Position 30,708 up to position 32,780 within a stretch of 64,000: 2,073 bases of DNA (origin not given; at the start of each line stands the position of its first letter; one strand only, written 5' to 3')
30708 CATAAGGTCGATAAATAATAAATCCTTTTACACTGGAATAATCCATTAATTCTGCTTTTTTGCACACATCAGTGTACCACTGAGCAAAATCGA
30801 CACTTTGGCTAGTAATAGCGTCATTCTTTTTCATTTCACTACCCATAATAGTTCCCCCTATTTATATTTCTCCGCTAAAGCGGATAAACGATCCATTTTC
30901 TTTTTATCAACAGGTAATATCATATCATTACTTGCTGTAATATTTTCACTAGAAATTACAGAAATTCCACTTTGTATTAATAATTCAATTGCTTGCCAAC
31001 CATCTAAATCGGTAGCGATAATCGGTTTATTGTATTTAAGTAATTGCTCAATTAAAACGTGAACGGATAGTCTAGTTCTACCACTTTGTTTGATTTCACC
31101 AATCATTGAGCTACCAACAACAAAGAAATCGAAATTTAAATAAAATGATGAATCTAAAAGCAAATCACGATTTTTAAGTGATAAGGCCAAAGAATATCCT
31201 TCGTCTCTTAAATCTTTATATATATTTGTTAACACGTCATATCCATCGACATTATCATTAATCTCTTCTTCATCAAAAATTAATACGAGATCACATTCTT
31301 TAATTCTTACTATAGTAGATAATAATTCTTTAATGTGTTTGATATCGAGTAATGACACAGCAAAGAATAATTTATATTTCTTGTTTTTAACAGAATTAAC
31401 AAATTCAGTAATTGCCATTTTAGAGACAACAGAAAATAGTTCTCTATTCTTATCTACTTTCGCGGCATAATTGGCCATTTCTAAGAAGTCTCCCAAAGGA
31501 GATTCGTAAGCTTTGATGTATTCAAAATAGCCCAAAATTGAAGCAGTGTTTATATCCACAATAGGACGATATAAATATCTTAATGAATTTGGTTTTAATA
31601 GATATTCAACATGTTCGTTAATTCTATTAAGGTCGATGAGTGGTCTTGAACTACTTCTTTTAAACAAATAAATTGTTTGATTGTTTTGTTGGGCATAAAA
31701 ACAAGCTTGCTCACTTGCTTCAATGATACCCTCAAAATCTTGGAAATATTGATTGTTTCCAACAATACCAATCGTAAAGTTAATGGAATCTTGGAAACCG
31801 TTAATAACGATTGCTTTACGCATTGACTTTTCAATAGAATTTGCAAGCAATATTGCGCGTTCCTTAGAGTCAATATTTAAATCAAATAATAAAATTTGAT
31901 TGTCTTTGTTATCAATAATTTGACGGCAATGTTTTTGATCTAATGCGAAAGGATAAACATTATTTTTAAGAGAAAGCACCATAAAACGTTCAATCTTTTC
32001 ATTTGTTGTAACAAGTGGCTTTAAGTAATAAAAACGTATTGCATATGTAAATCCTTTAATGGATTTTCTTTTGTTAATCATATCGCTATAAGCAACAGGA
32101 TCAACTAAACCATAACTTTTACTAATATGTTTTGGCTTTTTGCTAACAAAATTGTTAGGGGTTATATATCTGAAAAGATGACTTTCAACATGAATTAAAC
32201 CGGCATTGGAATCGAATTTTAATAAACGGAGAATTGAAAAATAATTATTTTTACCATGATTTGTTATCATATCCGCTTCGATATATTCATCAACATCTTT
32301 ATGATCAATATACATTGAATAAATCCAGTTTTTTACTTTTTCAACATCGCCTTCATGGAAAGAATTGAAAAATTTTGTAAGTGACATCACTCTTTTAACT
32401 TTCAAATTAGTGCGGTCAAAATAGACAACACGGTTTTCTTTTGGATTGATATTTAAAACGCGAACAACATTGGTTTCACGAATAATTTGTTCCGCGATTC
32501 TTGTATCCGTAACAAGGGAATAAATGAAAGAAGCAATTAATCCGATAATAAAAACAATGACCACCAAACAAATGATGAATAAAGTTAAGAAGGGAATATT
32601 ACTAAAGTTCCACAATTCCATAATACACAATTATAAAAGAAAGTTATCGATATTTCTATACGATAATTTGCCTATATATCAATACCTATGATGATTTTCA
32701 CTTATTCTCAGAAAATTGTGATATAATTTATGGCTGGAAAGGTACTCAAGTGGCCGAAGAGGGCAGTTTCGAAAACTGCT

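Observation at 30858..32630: Membrane-anchored protein with catalytically dead EAL domain co-transcribed with prolyl-tRNA synthetase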

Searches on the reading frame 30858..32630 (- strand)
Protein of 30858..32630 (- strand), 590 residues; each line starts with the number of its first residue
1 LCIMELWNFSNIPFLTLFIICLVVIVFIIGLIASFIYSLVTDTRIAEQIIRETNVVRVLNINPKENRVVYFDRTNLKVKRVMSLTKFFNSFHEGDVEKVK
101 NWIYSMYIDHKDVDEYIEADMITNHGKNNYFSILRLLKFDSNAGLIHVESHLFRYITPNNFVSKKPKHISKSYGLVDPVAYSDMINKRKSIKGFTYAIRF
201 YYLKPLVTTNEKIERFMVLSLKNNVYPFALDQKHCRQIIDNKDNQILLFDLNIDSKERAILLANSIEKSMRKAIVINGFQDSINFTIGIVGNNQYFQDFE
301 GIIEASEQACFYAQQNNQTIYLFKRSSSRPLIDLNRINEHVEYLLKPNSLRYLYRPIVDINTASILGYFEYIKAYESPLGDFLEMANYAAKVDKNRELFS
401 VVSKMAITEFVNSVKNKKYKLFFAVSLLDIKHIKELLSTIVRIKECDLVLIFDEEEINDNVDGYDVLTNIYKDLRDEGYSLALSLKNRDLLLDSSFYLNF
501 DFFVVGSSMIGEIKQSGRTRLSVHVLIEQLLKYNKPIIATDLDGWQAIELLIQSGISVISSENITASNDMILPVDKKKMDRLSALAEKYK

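Call 3: search_protein_families(library=pfam, proteins=[window:30858-32630:-], max_evalue=10)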
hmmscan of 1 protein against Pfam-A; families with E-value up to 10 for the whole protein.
window:30858-32630:- (590 aa): 3 families
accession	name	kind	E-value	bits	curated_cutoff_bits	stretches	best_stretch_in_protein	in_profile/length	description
PF00563.25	EAL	-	1.3e-08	35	31.3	1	345-558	8-227/236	EAL domain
PF09522.15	RE_R_Pab1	-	0.072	13.7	25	1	398-453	34-88/119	R.Pab1 restriction endonuclease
PF20090.4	DUF6482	-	0.11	12.9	23.5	1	206-250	8-51/101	Family of unknown function (DUF6482)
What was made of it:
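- On EAL domain superfamily (Pfam PF00563): 35 bits against a cut-off of 31.3, covering profile positions 8-227 of 236 (call 3).
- Checked: Pfam EAL PF00563 matches aa 345-558 with E = 1.3e-8 and 35 bits, above the gathering cut-off of 31.3 (call 3).
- Pfam EAL scores above its cut-off (call 3).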

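Call 4: search_protein_families(library=ncbifam, proteins=[window:30858-32630:-], max_evalue=10)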
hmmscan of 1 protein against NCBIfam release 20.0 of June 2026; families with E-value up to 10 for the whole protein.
window:30858-32630:- (590 aa): 2 families
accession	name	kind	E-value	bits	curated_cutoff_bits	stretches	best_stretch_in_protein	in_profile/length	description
NF053781.1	cdiGMPphdstlr2612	equivalog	1.8e-07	29.2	1600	1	233-389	913-1067/1268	Tlr1612 family c-di-GMP phosphodiesterase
NF045675.1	PhdiestaseDibA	equivalog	0.003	16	980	1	252-376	292-416/623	phosphodiesterase DibA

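Call 5: search_solved_structures(query=window:30858-32630:-, max_evalue=10, show_alignments=3)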
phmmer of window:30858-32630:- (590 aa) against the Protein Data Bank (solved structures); distinct sequences matched with E-value up to 10: 2.
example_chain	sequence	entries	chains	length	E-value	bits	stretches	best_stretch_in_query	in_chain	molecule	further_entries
8f2r_C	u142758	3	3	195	0.53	12.1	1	295-359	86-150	COMM domain-containing protein 3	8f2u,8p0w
3uw0_A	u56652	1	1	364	1.1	11.1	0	254-300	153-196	pectinesterase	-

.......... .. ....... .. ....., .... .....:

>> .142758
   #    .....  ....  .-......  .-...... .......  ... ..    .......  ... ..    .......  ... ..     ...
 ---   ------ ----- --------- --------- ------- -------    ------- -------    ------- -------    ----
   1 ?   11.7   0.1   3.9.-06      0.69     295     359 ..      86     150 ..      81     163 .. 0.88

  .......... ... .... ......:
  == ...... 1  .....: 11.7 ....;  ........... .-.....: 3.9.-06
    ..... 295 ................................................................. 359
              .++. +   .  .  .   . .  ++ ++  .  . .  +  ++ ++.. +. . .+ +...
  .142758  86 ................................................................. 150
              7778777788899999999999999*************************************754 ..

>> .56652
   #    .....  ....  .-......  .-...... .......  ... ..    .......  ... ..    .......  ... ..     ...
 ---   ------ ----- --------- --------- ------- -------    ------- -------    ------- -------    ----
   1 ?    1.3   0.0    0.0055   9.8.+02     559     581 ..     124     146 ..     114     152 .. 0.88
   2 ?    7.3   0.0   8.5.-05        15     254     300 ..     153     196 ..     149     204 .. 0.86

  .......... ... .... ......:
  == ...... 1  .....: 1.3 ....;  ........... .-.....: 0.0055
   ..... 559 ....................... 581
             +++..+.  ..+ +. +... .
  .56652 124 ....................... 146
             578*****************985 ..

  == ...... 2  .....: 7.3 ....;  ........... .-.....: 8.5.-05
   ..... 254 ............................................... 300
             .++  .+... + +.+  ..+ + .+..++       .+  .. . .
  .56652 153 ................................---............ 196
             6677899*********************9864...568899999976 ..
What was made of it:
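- Tried and rejected: Single-sequence phmmer against the PDB found nothing useful (call 5).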

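Call 6: find_homologous_proteins(query=window:30858-32630:-, max_evalue=0.001)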
Query window:30858-32630:- (590 aa): 313 proteins with E <= 0.001 among 8000 candidates; the best 120 are listed.
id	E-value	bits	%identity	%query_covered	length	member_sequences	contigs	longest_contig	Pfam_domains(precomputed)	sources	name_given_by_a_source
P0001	4.5e-290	981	74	99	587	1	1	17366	PF00563.26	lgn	-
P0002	6.0e-188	644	49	99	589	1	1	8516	PF00563.26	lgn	-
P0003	3.1e-187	642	49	99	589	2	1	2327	PF00563.26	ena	-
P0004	6.0e-187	641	48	99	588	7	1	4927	PF00563.26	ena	-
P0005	7.6e-187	640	49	99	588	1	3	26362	-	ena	-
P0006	1.3e-186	640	49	98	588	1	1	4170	PF00563.26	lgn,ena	-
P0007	1.8e-186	639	49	99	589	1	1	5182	PF00563.26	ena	-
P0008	2.5e-186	639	49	99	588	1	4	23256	PF00563.26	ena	-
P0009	3.3e-186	638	49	98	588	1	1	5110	-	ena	-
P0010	6.6e-186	637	49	98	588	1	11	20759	-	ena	-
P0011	7.6e-186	637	49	98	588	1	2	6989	-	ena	-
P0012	7.6e-186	637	49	98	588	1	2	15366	PF00563.26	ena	-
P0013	8.3e-186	637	49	98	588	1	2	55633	PF00563.26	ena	-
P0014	1.3e-185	636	49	98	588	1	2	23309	PF00563.26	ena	-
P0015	1.3e-185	636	49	98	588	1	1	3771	-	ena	-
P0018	2.5e-185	635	49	98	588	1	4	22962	PF00563.26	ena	-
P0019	2.9e-185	635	49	98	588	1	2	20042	PF00563.26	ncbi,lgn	-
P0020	3.3e-185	635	49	98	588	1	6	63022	PF00563.26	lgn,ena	-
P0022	3.5e-185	635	49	99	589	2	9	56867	PF00563.26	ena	-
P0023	3.5e-185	635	49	98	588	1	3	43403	PF00563.26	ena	-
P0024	4.8e-185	635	48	100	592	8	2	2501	PF00563.26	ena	-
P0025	4.9e-185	634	49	98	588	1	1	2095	PF00563.26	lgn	-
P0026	7.3e-185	634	49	98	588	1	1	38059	PF00563.26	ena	-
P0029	9.2e-185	634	48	100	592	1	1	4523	PF00563.26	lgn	-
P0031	9.4e-185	634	49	98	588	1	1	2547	PF00563.26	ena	-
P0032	1.1e-184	633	49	99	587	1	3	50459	PF00563.26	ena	-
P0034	1.5e-184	633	49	100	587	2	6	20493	PF00563.26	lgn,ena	-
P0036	2.7e-184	632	49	99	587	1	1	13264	PF00563.26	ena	-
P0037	3.5e-184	632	48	99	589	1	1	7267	PF00563.26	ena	-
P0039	3.7e-184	632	48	99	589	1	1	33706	PF00563.26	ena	-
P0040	3.9e-184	632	49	99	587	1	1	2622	PF00563.26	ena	-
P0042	4.6e-184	631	49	99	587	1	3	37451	PF00563.26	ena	-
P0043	5.9e-184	631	49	99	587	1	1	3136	PF00563.26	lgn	-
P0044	6.7e-184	631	49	98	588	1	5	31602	PF00563.26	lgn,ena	-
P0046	1.5e-183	630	49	98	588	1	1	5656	PF00563.26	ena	-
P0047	1.5e-183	630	48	99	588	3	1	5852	PF00563.26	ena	-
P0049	2.2e-183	629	49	99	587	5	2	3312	PF00563.26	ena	-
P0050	2.2e-183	629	48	99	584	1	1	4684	PF00563.26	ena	-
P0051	2.8e-183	629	48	99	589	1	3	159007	PF00563.26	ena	-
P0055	4.4e-183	628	48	99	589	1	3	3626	PF00563.26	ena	-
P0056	4.8e-183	628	49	99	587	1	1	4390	PF00563.26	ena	-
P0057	7.3e-183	627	47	100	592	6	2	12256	PF00563.26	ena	-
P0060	2.3e-182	626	48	98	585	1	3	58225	PF00563.26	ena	-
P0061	2.8e-182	625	50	98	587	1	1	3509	PF00563.26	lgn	-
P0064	4.5e-182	625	48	100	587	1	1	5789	PF00563.26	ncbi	-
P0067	1.0e-181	624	48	99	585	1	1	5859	PF00563.26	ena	-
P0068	2.2e-181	622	48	99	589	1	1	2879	PF00563.26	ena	-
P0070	3.0e-181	622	47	99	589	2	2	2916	PF00563.26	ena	-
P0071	3.3e-181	622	48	99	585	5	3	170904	PF00563.26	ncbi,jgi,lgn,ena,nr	ncbi:MAG: EAL domain-containing protein [Erysipelotrichaceae bacterium]|nr:EAL domain-containing pro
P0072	3.8e-181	622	48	99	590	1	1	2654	PF00563.26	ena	-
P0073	4.4e-181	621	49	92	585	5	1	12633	PF00563.26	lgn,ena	-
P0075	6.5e-181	621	47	99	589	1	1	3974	PF00563.26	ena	-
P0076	8.2e-181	621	47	99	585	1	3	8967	PF00563.26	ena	-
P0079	1.1e-180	620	47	99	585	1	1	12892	PF00563.26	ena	-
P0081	1.1e-180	620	47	99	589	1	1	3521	PF00563.26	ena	-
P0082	1.4e-180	620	47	99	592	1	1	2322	PF00563.26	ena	-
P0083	1.6e-180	620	47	100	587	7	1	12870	PF00563.26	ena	-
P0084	2.2e-180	619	47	99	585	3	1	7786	PF00563.26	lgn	-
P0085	2.2e-180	619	47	99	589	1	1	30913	PF00563.26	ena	-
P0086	3.2e-180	619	48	99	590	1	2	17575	PF00563.26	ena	-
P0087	3.3e-180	619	47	99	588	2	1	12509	PF00563.26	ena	-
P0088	4.6e-180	618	49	95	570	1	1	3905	PF00563.26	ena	-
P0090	5.1e-180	618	49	92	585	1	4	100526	PF00563.26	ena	-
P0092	6.2e-180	618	48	99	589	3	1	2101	PF00563.26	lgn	-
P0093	6.5e-180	618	48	96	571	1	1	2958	PF00563.26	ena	-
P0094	7.1e-180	617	48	99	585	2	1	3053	PF00563.26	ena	-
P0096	8.1e-180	617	47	99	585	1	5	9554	PF00563.26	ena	-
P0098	8.8e-180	617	47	99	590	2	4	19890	PF00563.26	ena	-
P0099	9.6e-180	617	49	95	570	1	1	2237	PF00563.26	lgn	-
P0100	1.0e-179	617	47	99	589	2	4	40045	PF00563.26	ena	-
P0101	1.0e-179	617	47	99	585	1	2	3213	PF00563.26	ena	-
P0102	1.1e-179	617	46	99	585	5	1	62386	PF00563.26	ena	-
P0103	1.2e-179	617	48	95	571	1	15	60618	PF00563.26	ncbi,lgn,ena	-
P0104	1.4e-179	617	49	95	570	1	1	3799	PF00563.26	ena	-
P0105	1.6e-179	616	49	99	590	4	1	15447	PF00563.26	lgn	-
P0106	1.8e-179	616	47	99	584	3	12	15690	PF00563.26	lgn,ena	-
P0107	1.9e-179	616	48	99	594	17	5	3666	PF00563.26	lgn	-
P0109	2.8e-179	616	47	99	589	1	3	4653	PF00563.26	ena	-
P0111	3.0e-179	615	46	99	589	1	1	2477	PF00563.26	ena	-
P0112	3.1e-179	615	47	99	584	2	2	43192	PF00563.26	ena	-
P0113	3.2e-179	615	47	99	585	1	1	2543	PF00563.26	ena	-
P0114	3.3e-179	615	46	99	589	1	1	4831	PF00563.26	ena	-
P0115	3.6e-179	615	47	99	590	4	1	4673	PF00563.26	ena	-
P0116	3.7e-179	615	47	99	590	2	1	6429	PF00563.26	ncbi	-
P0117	4.1e-179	615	47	99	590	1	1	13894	PF00563.26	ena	-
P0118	4.6e-179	615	47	99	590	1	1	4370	PF00563.26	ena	-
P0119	4.9e-179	615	47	99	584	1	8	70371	PF00563.26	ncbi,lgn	-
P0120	4.9e-179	615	48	99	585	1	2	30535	PF00563.26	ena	-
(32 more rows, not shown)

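Call 20: find_encoding_contigs(protein=P0071, flank=6000, max_places=3)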
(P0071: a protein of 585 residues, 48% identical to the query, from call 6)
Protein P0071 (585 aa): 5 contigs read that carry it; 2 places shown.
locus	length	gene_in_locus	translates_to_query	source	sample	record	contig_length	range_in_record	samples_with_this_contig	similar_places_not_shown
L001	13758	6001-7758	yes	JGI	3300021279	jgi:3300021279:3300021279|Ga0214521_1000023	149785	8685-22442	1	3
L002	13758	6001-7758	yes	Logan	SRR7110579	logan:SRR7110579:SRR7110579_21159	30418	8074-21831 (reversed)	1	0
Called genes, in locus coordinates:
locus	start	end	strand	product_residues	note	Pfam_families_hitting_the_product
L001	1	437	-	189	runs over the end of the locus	PF02545:Maf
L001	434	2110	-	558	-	PF00753:Lactamase_B, PF23023:Anti-Pycsar_Apyc1 (weak), PF12706:Lactamase_B_2, PF22505:RNase_J_b_CASP, PF07521:RMMBL, PF17770:RNase_J_C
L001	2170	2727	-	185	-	PF01327:Pep_deformylase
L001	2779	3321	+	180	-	PF03602:Cons_hypoth95, PF05175:MTS, PF06325:PrmA (faint), PF13847:Methyltransf_31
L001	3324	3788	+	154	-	PF01467:CTP_transf_like, PF08218:Citrate_ly_lig (weak)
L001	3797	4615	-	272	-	-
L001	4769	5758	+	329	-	PF02588:YitT_membrane, PF10035:DUF2179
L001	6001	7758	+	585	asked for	PF00563:EAL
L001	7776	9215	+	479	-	PF00587:tRNA-synt_2b, PF03129:HGTP_anticodon, PF09180:ProRS-C_1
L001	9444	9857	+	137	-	-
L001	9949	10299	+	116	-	PF02579:Nitro_FeMo-Co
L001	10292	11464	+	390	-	PF00465:Fe-ADH, PF13685:Fe-ADH_2, PF25137:ADH_Fe_C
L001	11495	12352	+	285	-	PF01553:Acyltransferase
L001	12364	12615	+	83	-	PF21645:FakA-like_M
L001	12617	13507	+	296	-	PF04015:DUF362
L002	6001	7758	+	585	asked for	PF00563:EAL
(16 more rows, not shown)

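Call 21: find_encoding_contigs(protein=P0001, flank=6000, max_places=2)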
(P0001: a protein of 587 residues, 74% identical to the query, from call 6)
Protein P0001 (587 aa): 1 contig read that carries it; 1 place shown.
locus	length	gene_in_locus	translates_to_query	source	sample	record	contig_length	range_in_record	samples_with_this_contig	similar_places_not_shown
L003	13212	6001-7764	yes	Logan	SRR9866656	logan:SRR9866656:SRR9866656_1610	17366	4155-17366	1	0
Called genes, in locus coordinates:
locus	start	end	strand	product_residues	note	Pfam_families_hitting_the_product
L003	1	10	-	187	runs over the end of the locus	PF02545:Maf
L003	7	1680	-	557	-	PF00753:Lactamase_B, PF23023:Anti-Pycsar_Apyc1, PF12706:Lactamase_B_2, PF22505:RNase_J_b_CASP, PF07521:RMMBL, PF17770:RNase_J_C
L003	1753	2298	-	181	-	PF01327:Pep_deformylase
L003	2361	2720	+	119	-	PF06133:Com_YlbF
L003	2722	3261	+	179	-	PF03602:Cons_hypoth95, PF02086:MethyltransfD12 (faint), PF05175:MTS, PF06325:PrmA (weak), PF13847:Methyltransf_31 (weak), PF09445:Methyltransf_15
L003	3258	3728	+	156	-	PF01467:CTP_transf_like, PF08218:Citrate_ly_lig (weak)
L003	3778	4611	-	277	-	-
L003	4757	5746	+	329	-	PF02588:YitT_membrane, PF10035:DUF2179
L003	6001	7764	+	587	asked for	PF00563:EAL (weak)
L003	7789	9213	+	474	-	PF00587:tRNA-synt_2b, PF03129:HGTP_anticodon, PF09180:ProRS-C_1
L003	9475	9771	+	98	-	PF01740:STAS, PF13466:STAS_2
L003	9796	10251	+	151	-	PF13581:HATPase_c_2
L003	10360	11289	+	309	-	-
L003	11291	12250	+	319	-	PF00005:ABC_tran, PF13304:AAA_21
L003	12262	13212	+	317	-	?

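Call 22: search_protein_representatives(protein=window:30858-32630:-)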
Query: 590 residues. Proteins with E-value up to 0.001 (for the whole library): 317; up to 1e-10: 214; up to 1e-30: 102. The best 150 are listed.
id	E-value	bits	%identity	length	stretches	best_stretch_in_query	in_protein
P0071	1.1e-181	621.8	49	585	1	6-589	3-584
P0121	8.4e-177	605.6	47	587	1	3-584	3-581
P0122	4.1e-141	487.8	40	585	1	4-586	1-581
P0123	5.2e-136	471.0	39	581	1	4-588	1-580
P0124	3.9e-128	445.0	39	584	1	4-590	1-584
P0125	2.9e-126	438.8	37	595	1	6-583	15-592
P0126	3.5e-125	435.3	38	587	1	6-590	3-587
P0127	7.7e-112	391.2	37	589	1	4-585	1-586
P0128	1.1e-105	370.9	93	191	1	82-259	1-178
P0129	1.9e-100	353.6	34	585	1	14-589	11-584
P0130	3.2e-92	326.5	32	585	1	15-583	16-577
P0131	8.1e-91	321.8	33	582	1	8-586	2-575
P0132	1.1e-90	321.4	34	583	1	18-585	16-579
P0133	1.3e-87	311.2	50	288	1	303-589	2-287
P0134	1.2e-84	301.4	32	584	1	8-583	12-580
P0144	1.7e-72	261.4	30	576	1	12-584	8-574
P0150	6.4e-66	239.6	26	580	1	9-588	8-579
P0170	1.1e-53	199.2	24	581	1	17-584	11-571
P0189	4.6e-45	170.8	24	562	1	13-577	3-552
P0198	8.6e-41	156.7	22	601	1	13-581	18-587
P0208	7.5e-37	143.7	23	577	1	4-590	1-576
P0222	6.9e-30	120.7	21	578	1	9-585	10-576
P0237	7.5e-27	110.7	20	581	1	29-583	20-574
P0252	3.2e-23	98.7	21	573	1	7-586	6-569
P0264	1.4e-20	90.0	21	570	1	22-585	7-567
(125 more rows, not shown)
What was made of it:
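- There are 317 clusters at 50% identity, nearly all full length at 560-630 aa, down to 20% identity (call 22). Instead, almost all listed clusters keep an intact reading frame of 560-630 aa with all four modules (call 22).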
